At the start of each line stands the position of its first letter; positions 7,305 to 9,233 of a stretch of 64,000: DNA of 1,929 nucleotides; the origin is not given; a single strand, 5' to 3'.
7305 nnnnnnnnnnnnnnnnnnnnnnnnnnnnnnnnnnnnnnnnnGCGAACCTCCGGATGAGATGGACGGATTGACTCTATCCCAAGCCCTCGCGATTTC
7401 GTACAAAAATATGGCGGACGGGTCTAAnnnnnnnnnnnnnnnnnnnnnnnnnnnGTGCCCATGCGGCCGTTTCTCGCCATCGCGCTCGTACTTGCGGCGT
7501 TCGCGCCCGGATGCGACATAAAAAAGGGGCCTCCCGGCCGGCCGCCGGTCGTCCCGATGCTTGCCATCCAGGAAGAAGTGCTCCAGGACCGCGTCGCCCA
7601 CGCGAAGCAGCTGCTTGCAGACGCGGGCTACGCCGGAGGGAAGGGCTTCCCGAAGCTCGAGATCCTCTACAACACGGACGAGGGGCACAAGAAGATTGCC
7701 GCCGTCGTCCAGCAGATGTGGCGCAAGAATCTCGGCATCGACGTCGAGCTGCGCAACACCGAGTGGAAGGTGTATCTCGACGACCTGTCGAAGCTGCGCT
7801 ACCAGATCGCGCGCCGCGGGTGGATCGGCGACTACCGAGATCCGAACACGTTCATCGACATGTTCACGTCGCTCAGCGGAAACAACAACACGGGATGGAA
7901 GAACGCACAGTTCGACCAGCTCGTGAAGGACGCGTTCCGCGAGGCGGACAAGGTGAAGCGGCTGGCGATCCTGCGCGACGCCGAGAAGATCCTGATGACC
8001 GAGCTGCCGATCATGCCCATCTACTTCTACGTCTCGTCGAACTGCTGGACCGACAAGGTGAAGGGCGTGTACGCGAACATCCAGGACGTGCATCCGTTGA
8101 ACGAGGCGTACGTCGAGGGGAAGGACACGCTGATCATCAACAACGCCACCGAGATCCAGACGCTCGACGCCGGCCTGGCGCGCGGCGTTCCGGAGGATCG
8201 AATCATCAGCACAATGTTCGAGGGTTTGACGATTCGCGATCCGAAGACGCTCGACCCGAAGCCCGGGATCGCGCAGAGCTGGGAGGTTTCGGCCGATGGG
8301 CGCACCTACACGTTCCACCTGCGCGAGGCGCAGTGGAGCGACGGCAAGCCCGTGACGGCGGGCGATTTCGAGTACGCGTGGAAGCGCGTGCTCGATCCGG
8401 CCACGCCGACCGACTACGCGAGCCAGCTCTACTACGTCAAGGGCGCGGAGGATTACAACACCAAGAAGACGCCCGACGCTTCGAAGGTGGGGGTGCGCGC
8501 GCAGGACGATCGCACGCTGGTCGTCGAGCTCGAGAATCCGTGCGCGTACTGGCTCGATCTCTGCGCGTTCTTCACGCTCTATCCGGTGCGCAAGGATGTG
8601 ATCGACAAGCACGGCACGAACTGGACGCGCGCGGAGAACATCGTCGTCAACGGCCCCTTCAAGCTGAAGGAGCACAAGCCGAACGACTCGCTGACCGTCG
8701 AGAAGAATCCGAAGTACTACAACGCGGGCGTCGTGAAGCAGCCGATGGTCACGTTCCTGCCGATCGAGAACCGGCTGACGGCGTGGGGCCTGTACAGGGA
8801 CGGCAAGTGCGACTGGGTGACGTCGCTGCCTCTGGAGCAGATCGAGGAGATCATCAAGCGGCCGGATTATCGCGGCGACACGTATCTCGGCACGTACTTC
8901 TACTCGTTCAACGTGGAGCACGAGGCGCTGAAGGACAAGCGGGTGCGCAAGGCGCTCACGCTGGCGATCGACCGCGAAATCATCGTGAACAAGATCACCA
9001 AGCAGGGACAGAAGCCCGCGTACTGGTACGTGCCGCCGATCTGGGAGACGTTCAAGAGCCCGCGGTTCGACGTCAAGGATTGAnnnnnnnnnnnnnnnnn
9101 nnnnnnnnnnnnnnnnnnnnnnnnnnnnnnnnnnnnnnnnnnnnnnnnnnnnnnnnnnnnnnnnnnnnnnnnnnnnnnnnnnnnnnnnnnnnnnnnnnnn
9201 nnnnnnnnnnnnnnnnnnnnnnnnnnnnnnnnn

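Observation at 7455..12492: Two circularly permuted OppA lipoproteins flanking oppBC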

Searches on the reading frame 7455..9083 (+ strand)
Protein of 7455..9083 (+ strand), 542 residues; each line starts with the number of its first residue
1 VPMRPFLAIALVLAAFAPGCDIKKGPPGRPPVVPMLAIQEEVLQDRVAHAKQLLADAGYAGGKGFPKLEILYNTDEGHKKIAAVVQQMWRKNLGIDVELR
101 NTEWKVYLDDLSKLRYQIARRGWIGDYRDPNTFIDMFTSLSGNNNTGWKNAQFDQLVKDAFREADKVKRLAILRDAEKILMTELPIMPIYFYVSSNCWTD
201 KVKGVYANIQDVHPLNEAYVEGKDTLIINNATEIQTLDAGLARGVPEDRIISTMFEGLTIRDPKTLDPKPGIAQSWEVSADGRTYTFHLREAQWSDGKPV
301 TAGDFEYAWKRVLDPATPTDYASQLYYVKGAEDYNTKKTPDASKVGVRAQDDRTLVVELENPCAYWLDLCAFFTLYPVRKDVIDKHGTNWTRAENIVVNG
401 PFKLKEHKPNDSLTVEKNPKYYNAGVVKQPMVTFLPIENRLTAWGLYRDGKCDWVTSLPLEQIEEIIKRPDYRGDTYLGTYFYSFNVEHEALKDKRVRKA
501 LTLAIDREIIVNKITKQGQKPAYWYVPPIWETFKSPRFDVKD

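Call 2: search_protein_families(library=pfam, proteins=[window:7455-9083:+], max_evalue=0.01)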
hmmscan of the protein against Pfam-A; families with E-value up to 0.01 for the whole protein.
window:7455-9083:+ (542 aa): 1 family
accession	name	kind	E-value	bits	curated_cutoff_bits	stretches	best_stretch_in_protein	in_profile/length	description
PF00496.27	SBP_bac_5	-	2.4e-90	303.7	32.4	2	268-533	2-254/368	Bacterial extracellular solute-binding proteins, family 5 Middle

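Call 3: search_protein_families(library=ncbifam, proteins=[window:7455-9083:+], max_evalue=0.01)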
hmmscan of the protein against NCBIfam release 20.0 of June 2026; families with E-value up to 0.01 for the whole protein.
window:7455-9083:+ (542 aa): 11 families
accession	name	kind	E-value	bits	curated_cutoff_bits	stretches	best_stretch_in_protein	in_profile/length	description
NF011684.0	PRK15104.1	equivalog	3e-117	392.6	947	2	222-534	37-352/543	oligopeptide ABC transporter substrate-binding protein OppA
NF007287.0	PRK09755.1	equivalog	3.9e-85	286.7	1098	2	224-539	33-349/535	ABC transporter substrate-binding protein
NF045467.1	Opp4A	equivalog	1.9e-34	118.8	650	2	236-529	48-351/556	oligopeptide ABC transporter substrate-binding protein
NF043070.1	DppA_dipep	equivalog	5.1e-28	97.9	1005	2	264-530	70-342/535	dipeptide ABC transporter periplasmic-binding protein DppA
TIGR02294.1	nickel_nikA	equivalog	2.2e-27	95.8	393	2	255-522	36-293/501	nickel ABC transporter substrate-binding protein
NF011689.0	PRK15109.1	equivalog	4.7e-25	88.2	560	2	241-514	51-331/547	ABC transporter substrate-binding protein SapA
NF045468.1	Opp5A_nikA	equivalog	1.3e-18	66.8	600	1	394-522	156-285/488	nickel ABC transporter substrate-binding protein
NF011942.0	PRK15413.1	equivalog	3.2e-17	62.4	594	1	226-528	30-316/512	glutathione ABC transporter substrate-binding protein GsiB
TIGR04028.1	SBP_KPN_01854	hypoth_equivalog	1.5e-16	60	468.5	1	246-303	22-81/509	TIGR04028 family ABC transporter substrate-binding protein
NF047575.1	opine_bind_CntA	exception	3e-15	55.8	800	1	269-522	78-326/535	staphylopine-dependent metal ABC transporter substrate-binding lipoprotein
NF043077.1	MMSYN1_0169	equivalog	1e-10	40.7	650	1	344-425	258-346/896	oligopeptide ABC transporter substrate-binding protein OppA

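Call 4: search_solved_structures(query=window:7455-9083:+, show_alignments=2, max_evalue=1e-10)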
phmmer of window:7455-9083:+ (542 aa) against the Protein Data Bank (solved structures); distinct sequences matched with E-value up to 1e-10: 52.
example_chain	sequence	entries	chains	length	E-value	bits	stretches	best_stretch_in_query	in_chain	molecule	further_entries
8are_A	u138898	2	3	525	5.8e-110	371.7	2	221-535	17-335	Oligopeptide-binding protein OppA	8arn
1b05_A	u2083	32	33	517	1.2e-106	360.7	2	221-531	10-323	PERIPLASMIC OLIGOPEPTIDE-BINDING PROTEIN | PROTEIN (OLIGO-PEPTIDE BINDING PROTEIN) | PERIPLASMIC OLIGO-PEPTIDE BINDING PROTEIN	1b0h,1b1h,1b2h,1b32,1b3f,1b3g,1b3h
3tcf_A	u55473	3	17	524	7.7e-103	348.2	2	222-532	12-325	Periplasmic oligopeptide-binding protein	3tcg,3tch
9rd1_A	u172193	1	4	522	7.9e-103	348.1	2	222-532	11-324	Periplasmic oligopeptide-binding protein OppA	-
2z23_A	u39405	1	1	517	3.8e-100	339.3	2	222-529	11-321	Periplasmic oligopeptide-binding protein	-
8ay0_A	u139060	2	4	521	1.6e-97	330.6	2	217-529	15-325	Dipeptide-binding protein DppE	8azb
4gl8_A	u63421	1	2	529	1.1e-93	318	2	223-525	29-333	Oligopeptide ABC transporter OppAIV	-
6dqq_A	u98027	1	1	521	1.1e-92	314.7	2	220-530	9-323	Periplasmic oligopeptide-binding protein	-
6dqr_A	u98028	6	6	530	1.1e-92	314.7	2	220-529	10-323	Periplasmic oligopeptide-binding protein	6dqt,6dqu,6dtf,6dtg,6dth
9pv8_A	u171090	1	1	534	1.6e-91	310.8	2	237-528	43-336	Oligopeptide-binding protein OppA3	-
4toz_A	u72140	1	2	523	2e-91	310.5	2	223-533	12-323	Periplasmic murein peptide-binding protein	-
3o9p_A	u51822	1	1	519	2.8e-91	310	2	223-533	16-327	Periplasmic murein peptide-binding protein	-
3zs6_A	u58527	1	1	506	1.9e-87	297.4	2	232-528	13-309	PERIPLASMIC OLIGOPEPTIDE-BINDING PROTEIN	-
6npo_A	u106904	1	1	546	1.7e-57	198.5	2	231-527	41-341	Oligopeptide ABC transporter, oligopeptide-binding protein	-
5kzt_A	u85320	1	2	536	1e-53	186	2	224-528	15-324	Peptide/nickel transport system substrate-binding protein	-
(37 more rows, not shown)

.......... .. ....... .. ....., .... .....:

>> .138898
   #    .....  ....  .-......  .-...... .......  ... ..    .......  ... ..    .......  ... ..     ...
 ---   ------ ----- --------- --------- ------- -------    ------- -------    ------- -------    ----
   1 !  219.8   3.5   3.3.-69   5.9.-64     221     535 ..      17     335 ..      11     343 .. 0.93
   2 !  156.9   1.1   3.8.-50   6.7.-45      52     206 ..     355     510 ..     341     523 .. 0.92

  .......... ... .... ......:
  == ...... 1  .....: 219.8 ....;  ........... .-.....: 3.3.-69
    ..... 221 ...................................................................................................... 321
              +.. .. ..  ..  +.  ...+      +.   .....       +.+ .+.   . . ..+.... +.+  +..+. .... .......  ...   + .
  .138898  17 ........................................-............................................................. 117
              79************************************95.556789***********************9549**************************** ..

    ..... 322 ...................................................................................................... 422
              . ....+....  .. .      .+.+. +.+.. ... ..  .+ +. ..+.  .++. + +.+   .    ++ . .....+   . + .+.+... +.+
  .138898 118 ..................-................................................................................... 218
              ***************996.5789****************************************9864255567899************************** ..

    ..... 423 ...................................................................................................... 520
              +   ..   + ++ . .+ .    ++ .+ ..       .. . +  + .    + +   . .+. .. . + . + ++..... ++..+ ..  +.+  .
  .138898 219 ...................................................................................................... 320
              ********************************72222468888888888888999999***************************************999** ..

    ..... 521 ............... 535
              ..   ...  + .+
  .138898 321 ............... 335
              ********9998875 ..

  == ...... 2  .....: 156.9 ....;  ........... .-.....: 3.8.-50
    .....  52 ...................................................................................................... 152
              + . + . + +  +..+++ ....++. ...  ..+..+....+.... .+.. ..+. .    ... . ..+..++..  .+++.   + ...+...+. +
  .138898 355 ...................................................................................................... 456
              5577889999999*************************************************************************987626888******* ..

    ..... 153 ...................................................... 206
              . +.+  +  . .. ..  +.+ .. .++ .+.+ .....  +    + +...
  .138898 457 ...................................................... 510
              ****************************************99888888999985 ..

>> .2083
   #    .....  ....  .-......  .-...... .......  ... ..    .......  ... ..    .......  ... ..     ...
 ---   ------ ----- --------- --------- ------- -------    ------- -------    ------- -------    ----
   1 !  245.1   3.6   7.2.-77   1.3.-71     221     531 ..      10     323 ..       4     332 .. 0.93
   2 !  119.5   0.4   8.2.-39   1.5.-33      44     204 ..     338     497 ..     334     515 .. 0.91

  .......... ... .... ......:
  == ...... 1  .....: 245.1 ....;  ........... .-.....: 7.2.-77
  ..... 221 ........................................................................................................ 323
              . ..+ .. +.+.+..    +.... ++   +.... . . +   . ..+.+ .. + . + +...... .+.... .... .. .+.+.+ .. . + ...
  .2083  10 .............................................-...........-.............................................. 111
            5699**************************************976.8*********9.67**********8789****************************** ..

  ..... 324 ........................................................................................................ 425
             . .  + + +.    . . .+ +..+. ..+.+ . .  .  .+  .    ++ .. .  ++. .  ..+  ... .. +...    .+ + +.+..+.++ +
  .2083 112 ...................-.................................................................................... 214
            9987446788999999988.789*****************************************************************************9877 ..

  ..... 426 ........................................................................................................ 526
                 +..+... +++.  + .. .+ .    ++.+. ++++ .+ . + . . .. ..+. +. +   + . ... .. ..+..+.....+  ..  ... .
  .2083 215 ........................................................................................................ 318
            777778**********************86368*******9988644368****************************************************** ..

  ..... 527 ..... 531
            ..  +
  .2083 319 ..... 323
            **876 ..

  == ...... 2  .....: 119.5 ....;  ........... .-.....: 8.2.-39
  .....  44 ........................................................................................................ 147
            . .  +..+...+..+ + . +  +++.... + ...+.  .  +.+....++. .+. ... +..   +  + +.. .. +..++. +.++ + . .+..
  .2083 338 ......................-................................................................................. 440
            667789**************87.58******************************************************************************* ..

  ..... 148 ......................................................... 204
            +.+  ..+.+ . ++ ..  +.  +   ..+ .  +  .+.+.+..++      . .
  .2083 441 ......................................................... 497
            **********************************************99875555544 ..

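Call 5: find_homologous_proteins(query=window:7455-9083:+, max_evalue=1e-10)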
Query window:7455-9083:+ (542 aa): 5607 proteins with E <= 1e-10 among 8000 candidates; the best 120 are listed.
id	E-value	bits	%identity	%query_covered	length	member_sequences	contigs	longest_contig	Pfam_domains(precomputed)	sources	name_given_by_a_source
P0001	1.6e-284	963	75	100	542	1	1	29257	PF00496.28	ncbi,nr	ncbi:MAG: hypothetical protein HYY16_11100 [Planctomycetes bacterium]|nr:hypothetical protein [Planc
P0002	1.5e-271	920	77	92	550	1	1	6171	PF00496.28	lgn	-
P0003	9.5e-265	898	70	100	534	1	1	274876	PF00496.28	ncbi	-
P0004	3.8e-259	879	69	99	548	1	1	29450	PF00496.28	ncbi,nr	ncbi:MAG: hypothetical protein HY716_14625 [Planctomycetes bacterium]|nr:hypothetical protein [Planc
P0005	1.5e-252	857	71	91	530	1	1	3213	PF00496.28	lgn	-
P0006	1.0e-251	855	71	92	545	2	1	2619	PF00496.28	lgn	-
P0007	4.1e-250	849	71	92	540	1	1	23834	PF00496.28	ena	-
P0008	2.8e-248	843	70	92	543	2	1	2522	PF00496.28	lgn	-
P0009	3.9e-246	836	67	99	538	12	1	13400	PF00496.28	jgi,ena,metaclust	metaclust:\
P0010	2.1e-245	834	69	92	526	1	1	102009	PF00496.28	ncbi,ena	-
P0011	2.6e-245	833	67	98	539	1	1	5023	PF00496.28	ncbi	-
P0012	3.3e-245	833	67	99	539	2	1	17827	PF00496.28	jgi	jgi:oligopeptide transport system substrate-binding protein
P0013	9.4e-245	832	65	99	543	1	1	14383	PF00496.28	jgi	jgi:oligopeptide transport system substrate-binding protein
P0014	1.7e-244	831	67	97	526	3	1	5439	PF00496.28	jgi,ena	-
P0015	8.5e-244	828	66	100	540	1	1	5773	PF00496.28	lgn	-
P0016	8.2e-243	825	69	92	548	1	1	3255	PF00496.28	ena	-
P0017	2.8e-242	823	68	92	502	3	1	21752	PF00496.28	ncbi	-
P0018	9.5e-242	822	70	92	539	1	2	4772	PF00496.28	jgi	jgi:ABC-type oligopeptide transport system substrate-binding subunit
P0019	2.3e-240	817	66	99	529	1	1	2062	PF00496.28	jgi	jgi:oligopeptide transport system substrate-binding protein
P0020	3.5e-240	816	68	90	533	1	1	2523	PF00496.28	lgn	-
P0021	3.9e-240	816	67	96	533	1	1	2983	PF00496.28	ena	-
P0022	5.9e-240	816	67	97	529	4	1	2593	PF00496.28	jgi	jgi:ABC-type oligopeptide transport system substrate-binding subunit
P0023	2.4e-239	814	69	92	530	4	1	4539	PF00496.28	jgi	jgi:ABC-type oligopeptide transport system substrate-binding subunit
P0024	3.0e-239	813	67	92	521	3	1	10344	PF00496.28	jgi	jgi:ABC-type oligopeptide transport system substrate-binding subunit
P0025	3.7e-239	813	67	96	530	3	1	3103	PF00496.28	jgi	-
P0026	2.7e-234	797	66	92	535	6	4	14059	PF00496.28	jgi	jgi:ABC-type oligopeptide transport system substrate-binding subunit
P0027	1.2e-233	795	62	99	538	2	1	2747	PF00496.28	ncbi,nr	ncbi:MAG TPA: ABC transporter substrate-binding protein [Planctomycetota bacterium]|nr:ABC transport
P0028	2.4e-231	787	66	92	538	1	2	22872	PF00496.28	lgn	-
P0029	6.5e-231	786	62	98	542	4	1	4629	PF00496.28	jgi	jgi:oligopeptide transport system substrate-binding protein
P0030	2.2e-230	784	64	92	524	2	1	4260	PF00496.28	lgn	-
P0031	4.8e-230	783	61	100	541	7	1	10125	PF00496.28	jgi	jgi:ABC-type oligopeptide transport system substrate-binding subunit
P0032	5.2e-230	783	61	99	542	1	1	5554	PF00496.28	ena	-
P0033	2.9e-228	777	63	97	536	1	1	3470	PF00496.28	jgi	jgi:ABC-type oligopeptide transport system substrate-binding subunit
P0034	3.0e-228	777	64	92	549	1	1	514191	PF00496.28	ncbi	-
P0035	3.1e-228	777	65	95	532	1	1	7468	PF00496.28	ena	-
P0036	3.2e-227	774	64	90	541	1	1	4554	PF00496.28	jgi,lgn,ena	-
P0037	3.7e-227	773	61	99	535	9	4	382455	PF00496.28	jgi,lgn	jgi:oligopeptide transport system substrate-binding protein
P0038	1.8e-226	771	60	99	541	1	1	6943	PF00496.28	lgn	-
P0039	2.5e-221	754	63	91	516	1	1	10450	PF00496.28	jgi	jgi:oligopeptide transport system substrate-binding protein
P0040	6.8e-220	749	63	95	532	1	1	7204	PF00496.28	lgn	-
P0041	4.7e-219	747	59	97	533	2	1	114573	PF00496.28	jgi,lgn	jgi:ABC-type oligopeptide transport system substrate-binding subunit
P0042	8.6e-219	746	59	99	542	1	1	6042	PF00496.28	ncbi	-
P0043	4.2e-210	717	60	89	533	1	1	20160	PF00496.28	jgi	jgi:ABC-type oligopeptide transport system substrate-binding subunit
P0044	5.8e-210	717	59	91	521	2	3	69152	PF00496.28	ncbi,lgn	-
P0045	1.2e-209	716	57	99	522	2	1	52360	PF00496.28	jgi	jgi:ABC-type oligopeptide transport system substrate-binding subunit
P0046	6.7e-208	710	62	92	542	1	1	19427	PF00496.28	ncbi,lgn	ncbi:MAG: ABC transporter substrate-binding protein [Candidatus Methylomirabilia bacterium]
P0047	1.1e-203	696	59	97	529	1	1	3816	PF00496.28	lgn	-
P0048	7.5e-203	693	58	99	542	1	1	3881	PF00496.28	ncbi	ncbi:MAG: ABC transporter substrate-binding protein [Candidatus Methylomirabilia bacterium]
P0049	3.2e-201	688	60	91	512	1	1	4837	PF00496.28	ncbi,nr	ncbi:MAG: hypothetical protein HZA54_15295, partial [Planctomycetes bacterium]|nr:hypothetical prote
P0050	3.0e-199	681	56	99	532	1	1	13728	PF00496.28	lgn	-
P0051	5.2e-197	674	57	98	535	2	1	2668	PF00496.28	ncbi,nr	ncbi:MAG TPA: ABC transporter substrate-binding protein [Planctomycetota bacterium]|nr:ABC transport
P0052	3.0e-194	665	58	92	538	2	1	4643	PF00496.28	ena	-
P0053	1.2e-192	660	57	92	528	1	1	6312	PF00496.28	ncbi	-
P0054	4.8e-192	658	54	99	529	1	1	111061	PF00496.28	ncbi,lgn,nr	ncbi:MAG: hypothetical protein HYZ53_04610 [Planctomycetes bacterium]|nr:hypothetical protein [Planc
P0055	3.5e-190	651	57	90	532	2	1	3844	PF00496.28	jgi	jgi:ABC-type oligopeptide transport system substrate-binding subunit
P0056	5.2e-189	648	57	92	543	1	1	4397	PF00496.28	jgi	jgi:ABC-type oligopeptide transport system substrate-binding subunit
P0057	4.4e-188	645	57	89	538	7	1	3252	PF00496.28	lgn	-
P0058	1.1e-187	643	56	93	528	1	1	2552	PF00496.28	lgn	-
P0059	6.1e-186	637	57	91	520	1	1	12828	PF00496.28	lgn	-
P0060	6.5e-186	637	56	89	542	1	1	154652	PF00496.28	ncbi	ncbi:hypothetical protein NKDENANG_00588 [Candidatus Entotheonellaceae bacterium PAL068K]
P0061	1.4e-185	636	55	92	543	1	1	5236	PF00496.28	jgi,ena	-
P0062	2.7e-185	635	56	89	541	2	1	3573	PF00496.28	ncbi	-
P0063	6.1e-185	634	53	97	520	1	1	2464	PF00496.28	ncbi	-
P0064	1.0e-184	633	56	91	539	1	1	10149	PF00496.28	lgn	-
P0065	9.9e-184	630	59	85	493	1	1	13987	PF00496.28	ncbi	ncbi:MAG: peptide ABC transporter substrate-binding protein, partial [Planctomycetota bacterium]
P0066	1.9e-179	616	56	90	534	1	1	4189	PF00496.28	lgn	-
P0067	2.2e-174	599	57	83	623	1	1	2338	PF00496.28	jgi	-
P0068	1.8e-171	590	54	89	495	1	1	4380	PF00496.28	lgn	-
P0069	1.8e-171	590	41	57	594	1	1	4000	PF00496.28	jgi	jgi:oligopeptide transport system substrate-binding protein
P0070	1.7e-170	586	64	32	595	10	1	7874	PF00496.28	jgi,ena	-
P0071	6.0e-170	585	51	62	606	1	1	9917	PF00496.28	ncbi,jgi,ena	-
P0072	1.4e-168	580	46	90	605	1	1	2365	PF00496.28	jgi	jgi:ABC-type oligopeptide transport system substrate-binding subunit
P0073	8.2e-168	578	57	36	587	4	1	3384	PF00496.28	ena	-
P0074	1.2e-167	577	57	36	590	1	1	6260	PF00496.28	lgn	-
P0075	1.2e-167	577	59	36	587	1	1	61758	PF00496.28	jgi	jgi:oligopeptide transport system substrate-binding protein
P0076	2.8e-167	576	40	57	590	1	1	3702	PF00496.28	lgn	-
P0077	7.7e-167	574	61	32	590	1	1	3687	PF00496.28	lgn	-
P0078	1.0e-166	574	41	57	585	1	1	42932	PF00496.28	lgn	-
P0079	1.8e-166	573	43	57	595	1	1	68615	PF00496.28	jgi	jgi:oligopeptide transport system substrate-binding protein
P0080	2.0e-166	573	56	37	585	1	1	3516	PF00496.28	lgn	-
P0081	3.0e-166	572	55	91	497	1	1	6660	PF00496.28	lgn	-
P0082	3.2e-166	572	60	32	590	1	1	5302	PF00496.28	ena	-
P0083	5.3e-166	572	60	32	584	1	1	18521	PF00496.28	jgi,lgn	jgi:oligopeptide transport system substrate-binding protein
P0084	1.0e-165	571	36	57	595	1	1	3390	PF00496.28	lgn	-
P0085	2.0e-165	570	60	32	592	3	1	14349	PF00496.28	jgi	jgi:oligopeptide transport system substrate-binding protein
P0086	2.2e-165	570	44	91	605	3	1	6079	PF00496.28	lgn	-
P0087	2.3e-165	569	53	56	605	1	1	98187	PF00496.28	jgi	jgi:ABC-type oligopeptide transport system substrate-binding subunit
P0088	2.7e-165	569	60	32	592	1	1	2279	PF00496.28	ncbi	-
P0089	6.1e-165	568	44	96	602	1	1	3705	PF00496.28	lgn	-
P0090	7.1e-165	568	60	31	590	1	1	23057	PF00496.28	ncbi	-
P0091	5.8e-164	565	56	39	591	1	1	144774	PF00496.28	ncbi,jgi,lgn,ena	-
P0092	5.8e-164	565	39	58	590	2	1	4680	PF00496.28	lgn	-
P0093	1.4e-163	564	53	56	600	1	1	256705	PF00496.28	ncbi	-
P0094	1.5e-163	563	55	56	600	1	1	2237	PF00496.28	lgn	-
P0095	2.7e-163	563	54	35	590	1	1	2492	PF00496.28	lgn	-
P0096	3.1e-163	562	41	57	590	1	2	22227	PF00496.28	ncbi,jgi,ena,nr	ncbi:MAG TPA: peptide ABC transporter substrate-binding protein [Planctomycetota bacterium]|nr:pepti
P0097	6.0e-163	562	53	60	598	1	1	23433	PF00496.28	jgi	jgi:ABC-type oligopeptide transport system substrate-binding subunit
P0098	1.5e-162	560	54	56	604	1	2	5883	PF00496.28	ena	-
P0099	2.8e-162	559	60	31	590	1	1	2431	PF00496.28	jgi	jgi:oligopeptide transport system substrate-binding protein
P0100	4.8e-162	559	44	56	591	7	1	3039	PF00496.28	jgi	-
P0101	1.3e-161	557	41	57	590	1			PF00496.28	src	-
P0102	6.3e-161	555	57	36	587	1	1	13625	PF00496.28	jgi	jgi:oligopeptide transport system substrate-binding protein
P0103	4.4e-160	552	50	58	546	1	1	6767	PF00496.28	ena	-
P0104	7.1e-160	551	49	92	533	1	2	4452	PF00496.28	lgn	-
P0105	7.2e-160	551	43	59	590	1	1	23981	PF00496.28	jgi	jgi:oligopeptide transport system substrate-binding protein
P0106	1.5e-159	550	60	31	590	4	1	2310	PF00496.28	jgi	jgi:oligopeptide transport system substrate-binding protein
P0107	3.8e-159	549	49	60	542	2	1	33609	PF00496.28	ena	-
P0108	4.6e-159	549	58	31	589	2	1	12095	PF00496.28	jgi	jgi:oligopeptide transport system substrate-binding protein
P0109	1.4e-158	547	50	99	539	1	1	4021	PF00496.28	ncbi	-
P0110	9.8e-158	544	54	35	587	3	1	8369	PF00496.28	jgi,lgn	-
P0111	1.6e-157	544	39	57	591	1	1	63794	PF00496.28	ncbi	-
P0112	1.9e-157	543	45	63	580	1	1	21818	PF00496.28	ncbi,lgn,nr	ncbi:MAG: peptide ABC transporter substrate-binding protein [Planctomycetota bacterium]|nr:MAG: pept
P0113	5.3e-157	542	47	56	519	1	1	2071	PF00496.28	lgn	-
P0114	6.2e-157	542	48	90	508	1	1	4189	PF00496.28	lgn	-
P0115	2.2e-156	540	49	58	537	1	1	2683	PF00496.28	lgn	-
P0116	2.9e-156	539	47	99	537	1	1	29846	PF00496.28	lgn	-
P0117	3.4e-156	539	48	61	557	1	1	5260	PF00496.28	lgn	-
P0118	7.4e-156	538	55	46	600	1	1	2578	PF00496.28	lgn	-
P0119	3.0e-154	533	47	56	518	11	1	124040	PF00496.28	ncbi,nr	ncbi:MAG: peptide ABC transporter substrate-binding protein [Brevinematales bacterium]|nr:peptide AB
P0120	3.9e-153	529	48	56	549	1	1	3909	PF00496.28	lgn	-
